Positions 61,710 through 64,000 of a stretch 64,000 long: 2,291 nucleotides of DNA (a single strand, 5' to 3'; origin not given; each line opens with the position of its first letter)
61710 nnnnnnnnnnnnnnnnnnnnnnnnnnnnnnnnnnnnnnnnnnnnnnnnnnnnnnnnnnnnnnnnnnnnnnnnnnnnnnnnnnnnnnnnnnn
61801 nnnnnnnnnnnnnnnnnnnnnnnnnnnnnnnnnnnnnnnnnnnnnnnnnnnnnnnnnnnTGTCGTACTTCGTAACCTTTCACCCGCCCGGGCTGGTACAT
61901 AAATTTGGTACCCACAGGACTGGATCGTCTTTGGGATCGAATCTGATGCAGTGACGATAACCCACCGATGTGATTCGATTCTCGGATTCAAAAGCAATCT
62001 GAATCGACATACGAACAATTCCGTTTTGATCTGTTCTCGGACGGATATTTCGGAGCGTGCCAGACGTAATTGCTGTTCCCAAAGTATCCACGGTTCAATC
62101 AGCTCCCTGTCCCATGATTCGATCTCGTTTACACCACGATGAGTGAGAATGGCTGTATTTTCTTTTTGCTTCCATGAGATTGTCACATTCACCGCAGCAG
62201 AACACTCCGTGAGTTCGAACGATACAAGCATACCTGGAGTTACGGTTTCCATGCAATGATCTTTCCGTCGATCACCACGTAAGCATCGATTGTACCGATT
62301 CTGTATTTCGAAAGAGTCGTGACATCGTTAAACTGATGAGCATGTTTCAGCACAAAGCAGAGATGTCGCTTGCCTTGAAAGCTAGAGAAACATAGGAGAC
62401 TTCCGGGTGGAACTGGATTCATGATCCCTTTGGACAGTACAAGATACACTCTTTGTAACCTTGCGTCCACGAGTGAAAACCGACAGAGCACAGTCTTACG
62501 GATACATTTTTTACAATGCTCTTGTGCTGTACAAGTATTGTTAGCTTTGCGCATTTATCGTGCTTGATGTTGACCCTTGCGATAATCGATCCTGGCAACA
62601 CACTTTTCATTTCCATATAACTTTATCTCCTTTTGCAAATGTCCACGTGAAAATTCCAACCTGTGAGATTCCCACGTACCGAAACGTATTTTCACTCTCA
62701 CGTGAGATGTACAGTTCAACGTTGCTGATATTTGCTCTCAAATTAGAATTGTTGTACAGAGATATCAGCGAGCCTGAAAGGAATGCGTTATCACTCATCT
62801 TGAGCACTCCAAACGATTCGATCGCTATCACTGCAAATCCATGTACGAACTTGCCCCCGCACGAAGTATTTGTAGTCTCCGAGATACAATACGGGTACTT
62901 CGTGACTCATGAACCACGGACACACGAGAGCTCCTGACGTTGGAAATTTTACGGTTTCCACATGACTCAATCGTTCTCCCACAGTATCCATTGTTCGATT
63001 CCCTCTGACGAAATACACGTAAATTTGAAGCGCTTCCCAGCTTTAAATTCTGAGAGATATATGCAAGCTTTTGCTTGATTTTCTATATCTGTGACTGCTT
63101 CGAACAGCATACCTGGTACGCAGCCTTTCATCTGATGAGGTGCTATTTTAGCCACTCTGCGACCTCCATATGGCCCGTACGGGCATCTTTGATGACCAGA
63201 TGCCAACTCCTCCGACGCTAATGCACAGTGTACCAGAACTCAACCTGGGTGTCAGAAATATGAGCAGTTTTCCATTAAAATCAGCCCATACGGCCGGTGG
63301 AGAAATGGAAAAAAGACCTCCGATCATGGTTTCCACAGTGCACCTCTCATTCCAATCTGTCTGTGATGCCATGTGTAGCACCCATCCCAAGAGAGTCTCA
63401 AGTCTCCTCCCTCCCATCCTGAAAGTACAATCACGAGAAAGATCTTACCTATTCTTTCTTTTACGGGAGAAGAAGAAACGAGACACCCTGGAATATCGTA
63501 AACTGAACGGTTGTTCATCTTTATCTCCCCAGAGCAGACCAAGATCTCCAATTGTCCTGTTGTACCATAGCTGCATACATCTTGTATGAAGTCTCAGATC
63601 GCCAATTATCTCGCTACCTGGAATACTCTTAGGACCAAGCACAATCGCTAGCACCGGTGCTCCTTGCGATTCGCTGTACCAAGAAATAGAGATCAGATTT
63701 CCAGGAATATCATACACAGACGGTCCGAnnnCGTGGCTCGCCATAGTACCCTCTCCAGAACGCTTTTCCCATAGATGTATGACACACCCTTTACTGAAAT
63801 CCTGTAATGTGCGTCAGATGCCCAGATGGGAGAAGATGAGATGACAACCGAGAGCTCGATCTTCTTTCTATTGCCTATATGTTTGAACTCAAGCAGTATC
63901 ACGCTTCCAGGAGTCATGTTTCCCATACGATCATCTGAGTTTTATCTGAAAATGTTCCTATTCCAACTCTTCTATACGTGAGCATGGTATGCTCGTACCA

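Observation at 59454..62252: Multiple array junctions have lost the stop or start codon, producing fused read-through ORFs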

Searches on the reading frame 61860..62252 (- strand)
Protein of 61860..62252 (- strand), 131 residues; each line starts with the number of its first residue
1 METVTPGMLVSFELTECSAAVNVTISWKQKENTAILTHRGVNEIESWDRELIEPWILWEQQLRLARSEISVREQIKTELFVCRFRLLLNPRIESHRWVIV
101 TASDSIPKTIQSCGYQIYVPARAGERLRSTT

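Call 12: search_protein_families(library=pfam, max_evalue=1, proteins=[window:61860-62252:-])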
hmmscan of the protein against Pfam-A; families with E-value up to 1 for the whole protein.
seq(131 aa): 0 families

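Call 13: search_protein_families(library=phrogs, max_evalue=1, proteins=[window:61860-62252:-])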
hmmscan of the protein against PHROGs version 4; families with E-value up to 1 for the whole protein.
seq(131 aa): 0 families

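Call 77: predict_structure(alignment_id=A3)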
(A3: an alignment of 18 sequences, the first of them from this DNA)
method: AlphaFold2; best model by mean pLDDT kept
length: 131 residues; sequences in the alignment: 18
mean_pLDDT: 51.9   pTM: 0.30
mean pLDDT of the five models: 51.9, 47.3, 46.7, 43.9, 36.7
residues with pLDDT >= 90: 0; 70-90: 13; 50-70: 60; < 50: 58
segments of 3 or more residues with pLDDT < 50: 63-66, 79-123, 125-131
pLDDT, mean of each block of 10 residues (from residue 1): 59 73 66 64 63 59 50 55 35 39 40 38 37 36
secondary structure, 60 per line:
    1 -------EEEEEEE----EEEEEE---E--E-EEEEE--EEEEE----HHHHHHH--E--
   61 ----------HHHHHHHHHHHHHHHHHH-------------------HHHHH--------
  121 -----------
elements in order: E8-14 E19-24 E33-37 E40-44 H49-55 H71-88 H108-112
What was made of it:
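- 61857..62252 (-): Member M10, 131 aa. The core ends near 62077. A tail of about 70 codons covers the whole next gene out of frame. It is 131 aa in lineages A and B and 89 aa in C. Tail pLDDT is below 40 (call 77).
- The M10 tail is not predicted to fold, with pLDDT below 40, which is weak evidence (call 77).
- Tried and rejected: The model of the full 131-aa M10 has low confidence overall, so it is only weak evidence about the tail (call 77).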

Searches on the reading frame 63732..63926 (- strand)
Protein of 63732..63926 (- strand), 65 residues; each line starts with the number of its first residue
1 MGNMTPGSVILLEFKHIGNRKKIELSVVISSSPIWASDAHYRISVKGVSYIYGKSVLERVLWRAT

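Call 24: find_homologous_proteins(query=A1, max_evalue=0.001)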
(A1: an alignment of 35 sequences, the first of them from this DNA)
Query A1 (35 sequences) (65 aa, profile of the alignment): 5 proteins with E <= 0.001 among 61 candidates.
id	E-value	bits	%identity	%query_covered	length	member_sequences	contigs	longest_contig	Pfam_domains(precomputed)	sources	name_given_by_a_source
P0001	7.8e-6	44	-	-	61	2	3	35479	-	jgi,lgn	jgi:hypothetical protein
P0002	2.4e-5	43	-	-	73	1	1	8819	-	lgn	-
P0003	6.2e-5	41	-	-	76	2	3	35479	-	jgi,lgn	jgi:hypothetical protein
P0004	1.5e-4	40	100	95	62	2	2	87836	-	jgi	-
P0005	8.1e-4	38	-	-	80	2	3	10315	-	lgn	-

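Call 26: find_encoding_contigs(protein=P0001, flank=10000, max_places=6)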
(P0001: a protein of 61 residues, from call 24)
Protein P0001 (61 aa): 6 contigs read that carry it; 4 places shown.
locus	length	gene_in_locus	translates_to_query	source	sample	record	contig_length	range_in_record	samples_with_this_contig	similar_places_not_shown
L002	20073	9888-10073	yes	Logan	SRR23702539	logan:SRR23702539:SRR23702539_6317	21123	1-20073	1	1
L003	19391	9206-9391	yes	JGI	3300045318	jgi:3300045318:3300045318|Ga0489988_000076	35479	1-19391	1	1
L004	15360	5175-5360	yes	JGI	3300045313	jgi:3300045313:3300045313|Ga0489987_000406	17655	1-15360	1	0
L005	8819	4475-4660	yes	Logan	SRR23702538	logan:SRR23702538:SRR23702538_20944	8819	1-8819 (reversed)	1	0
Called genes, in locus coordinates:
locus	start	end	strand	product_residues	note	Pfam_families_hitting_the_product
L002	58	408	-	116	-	-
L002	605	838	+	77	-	-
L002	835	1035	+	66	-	-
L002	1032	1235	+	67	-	-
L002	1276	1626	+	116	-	-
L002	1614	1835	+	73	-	-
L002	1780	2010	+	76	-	-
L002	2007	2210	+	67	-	-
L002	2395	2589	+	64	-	-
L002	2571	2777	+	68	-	-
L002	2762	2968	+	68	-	-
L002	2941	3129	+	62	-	-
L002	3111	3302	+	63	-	-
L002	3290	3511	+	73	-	-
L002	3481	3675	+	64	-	-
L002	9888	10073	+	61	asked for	-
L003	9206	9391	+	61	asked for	-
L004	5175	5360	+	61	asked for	-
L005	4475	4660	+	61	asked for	-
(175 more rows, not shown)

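Call 27: find_encoding_contigs(protein=P0002, flank=10000, max_places=6)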
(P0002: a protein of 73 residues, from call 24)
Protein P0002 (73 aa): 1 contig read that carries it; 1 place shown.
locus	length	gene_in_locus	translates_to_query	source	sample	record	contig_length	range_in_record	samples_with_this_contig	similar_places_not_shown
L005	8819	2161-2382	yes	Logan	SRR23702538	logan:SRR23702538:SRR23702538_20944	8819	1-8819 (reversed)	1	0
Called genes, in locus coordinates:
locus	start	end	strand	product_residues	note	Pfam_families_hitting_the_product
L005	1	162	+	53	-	?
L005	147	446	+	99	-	-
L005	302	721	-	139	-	-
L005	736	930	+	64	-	-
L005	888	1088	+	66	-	-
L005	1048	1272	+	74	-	-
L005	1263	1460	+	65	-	-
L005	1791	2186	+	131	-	-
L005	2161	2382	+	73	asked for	-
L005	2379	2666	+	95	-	-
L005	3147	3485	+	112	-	-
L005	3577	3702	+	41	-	-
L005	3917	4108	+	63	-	-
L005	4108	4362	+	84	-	-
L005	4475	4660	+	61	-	-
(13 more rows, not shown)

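Call 28: find_encoding_contigs(protein=P0005, flank=10000, max_places=6)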
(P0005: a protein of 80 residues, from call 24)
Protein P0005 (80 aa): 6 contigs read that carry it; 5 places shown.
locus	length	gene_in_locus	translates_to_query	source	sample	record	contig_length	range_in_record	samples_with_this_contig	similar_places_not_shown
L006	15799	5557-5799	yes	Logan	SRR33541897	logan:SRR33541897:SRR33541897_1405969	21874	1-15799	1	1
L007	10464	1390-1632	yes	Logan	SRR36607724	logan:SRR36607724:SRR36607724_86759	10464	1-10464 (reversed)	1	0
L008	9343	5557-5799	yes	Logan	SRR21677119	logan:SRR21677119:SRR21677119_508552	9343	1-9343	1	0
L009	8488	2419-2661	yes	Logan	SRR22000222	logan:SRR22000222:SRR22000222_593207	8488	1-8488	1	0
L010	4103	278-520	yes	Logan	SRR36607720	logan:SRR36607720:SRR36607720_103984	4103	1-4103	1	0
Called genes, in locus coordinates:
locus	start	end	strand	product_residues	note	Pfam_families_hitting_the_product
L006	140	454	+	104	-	-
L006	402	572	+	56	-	-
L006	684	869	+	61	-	-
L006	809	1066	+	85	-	-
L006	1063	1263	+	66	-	-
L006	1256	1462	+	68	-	-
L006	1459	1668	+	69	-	-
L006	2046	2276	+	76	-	-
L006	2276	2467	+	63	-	-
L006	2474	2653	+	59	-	-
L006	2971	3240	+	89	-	-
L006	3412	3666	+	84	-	-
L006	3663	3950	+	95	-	-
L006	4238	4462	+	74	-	-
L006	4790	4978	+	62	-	-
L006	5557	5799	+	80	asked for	-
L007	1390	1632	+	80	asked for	-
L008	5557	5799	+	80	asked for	-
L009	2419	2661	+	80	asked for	-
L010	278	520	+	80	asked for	-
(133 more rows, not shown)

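Call 46: predict_structure(alignment_id=A1)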
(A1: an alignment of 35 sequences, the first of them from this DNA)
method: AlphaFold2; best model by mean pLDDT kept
length: 65 residues; sequences in the alignment: 35
mean_pLDDT: 85.9   pTM: 0.70
mean pLDDT of the five models: 85.9, 85.6, 83.5, 82.2, 82.1
residues with pLDDT >= 90: 34; 70-90: 25; 50-70: 6; < 50: 0
segments of 3 or more residues with pLDDT < 50: none
pLDDT, mean of each block of 10 residues (from residue 1): 85 83 92 76 92 82 93
secondary structure, 60 per line:
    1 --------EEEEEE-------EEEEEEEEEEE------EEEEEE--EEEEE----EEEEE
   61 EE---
elements in order: E9-14 E22-32 E39-44 E47-51 E56-62
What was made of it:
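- On SH3-like / Tudor-like small beta-barrel fold: The AlphaFold2 model has pLDDT 85.9 and five strands (call 46).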

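Call 59: find_encoding_contigs(protein=P0004, flank=10000, max_places=4)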
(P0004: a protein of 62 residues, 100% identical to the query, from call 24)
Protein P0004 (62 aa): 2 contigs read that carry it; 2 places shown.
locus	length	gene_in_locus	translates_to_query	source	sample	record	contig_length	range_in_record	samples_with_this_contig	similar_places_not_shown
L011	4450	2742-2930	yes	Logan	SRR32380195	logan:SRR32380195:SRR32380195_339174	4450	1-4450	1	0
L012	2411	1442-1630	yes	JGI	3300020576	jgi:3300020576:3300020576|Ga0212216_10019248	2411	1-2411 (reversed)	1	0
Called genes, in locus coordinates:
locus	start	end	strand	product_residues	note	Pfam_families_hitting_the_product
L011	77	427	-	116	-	-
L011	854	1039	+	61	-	-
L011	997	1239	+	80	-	-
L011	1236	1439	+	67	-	-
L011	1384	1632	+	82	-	-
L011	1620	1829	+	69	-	-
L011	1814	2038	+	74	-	-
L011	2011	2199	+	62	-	-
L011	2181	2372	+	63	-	-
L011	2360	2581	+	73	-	-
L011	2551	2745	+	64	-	-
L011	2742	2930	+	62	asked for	-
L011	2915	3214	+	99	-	-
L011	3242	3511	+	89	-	-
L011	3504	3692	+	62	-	-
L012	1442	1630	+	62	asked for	-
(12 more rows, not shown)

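Call 61: search_protein_representatives(alignment_id=A1)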
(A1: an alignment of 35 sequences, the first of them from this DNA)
Query: 35 sequences, 69 profile positions. Proteins with E-value up to 0.001 (for the whole library): 15; up to 1e-10: 0; up to 1e-30: 0. The best 15 are listed.
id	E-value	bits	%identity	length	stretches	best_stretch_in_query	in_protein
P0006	2.4e-10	57.0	-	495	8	6-47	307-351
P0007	8.6e-09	52.0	-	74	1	1-69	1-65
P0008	9.1e-08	48.7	-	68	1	1-68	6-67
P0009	4.3e-07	46.6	-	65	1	1-67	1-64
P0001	2.5e-06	44.1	-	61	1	1-68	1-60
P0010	4.3e-06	43.4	-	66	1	1-65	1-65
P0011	1.6e-05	41.5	-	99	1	3-68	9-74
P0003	2.0e-05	41.3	-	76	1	1-68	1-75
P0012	3.1e-05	40.6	-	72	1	4-69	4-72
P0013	3.3e-05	40.5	-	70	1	7-68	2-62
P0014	3.6e-05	40.4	-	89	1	1-68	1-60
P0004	4.9e-05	40.0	-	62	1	6-67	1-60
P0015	5.7e-05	39.8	-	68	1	7-56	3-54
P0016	3.1e-04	37.4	-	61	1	5-68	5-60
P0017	5.6e-04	36.6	-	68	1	1-55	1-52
